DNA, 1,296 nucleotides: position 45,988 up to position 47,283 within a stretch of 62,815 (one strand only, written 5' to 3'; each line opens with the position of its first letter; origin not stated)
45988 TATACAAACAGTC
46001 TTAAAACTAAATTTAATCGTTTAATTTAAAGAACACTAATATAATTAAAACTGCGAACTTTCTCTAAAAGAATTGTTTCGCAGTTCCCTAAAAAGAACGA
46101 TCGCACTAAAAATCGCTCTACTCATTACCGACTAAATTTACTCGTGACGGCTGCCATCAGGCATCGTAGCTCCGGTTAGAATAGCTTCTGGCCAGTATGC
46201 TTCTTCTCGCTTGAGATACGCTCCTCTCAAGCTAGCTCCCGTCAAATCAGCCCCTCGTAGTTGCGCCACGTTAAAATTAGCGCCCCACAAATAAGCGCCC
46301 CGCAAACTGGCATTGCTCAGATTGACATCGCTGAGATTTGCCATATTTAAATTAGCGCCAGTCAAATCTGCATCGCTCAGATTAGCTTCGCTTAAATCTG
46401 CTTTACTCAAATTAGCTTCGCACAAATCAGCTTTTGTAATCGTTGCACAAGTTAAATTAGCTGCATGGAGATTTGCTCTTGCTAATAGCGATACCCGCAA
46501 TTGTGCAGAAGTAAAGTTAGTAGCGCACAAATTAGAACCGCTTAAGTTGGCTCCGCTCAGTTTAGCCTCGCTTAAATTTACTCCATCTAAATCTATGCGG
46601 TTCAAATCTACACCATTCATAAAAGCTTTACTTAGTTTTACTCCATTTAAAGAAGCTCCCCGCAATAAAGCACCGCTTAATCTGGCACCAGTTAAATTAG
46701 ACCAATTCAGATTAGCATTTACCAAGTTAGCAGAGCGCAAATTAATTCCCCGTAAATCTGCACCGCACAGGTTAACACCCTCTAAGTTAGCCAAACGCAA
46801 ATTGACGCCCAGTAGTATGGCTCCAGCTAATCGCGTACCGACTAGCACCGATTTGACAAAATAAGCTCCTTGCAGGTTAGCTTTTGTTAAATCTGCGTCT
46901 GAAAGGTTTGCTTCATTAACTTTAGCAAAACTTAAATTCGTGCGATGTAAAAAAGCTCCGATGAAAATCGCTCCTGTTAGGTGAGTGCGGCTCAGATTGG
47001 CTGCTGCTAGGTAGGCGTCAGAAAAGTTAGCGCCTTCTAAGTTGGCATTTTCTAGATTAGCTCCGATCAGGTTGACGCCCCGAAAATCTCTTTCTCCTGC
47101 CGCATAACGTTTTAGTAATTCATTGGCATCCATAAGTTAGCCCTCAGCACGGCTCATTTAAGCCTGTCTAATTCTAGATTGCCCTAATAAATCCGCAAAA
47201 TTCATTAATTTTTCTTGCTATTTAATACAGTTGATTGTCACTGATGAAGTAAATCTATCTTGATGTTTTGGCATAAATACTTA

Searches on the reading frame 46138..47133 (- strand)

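Call 5: search_protein_families(library=pfam, proteins=[window:46138-47133:-], max_evalue=0.01)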
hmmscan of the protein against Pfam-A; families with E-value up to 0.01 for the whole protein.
window:46138-47133:- (331 aa): 5 families
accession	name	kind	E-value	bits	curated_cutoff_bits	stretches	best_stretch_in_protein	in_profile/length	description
PF00805.28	Pentapeptide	-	3.1e-94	308.3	20.2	12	115-154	1-40/40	Pentapeptide repeats (8 copies)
PF13599.13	Pentapeptide_4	-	1.1e-32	112.3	38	5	232-301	8-77/78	Pentapeptide repeat region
PF13576.12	Pentapeptide_3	-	1.6e-22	79.9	27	2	253-295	2-47/48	Pentapeptide repeats (9 copies)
PF25296.1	Decapeptide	-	2.5e-07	30.9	45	0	219-278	9-68/74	Decapeptide repeat region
PF05264.16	CfAFP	-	0.0049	17.3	25.9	0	226-304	31-106/137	Choristoneura fumiferana antifreeze protein (CfAFP)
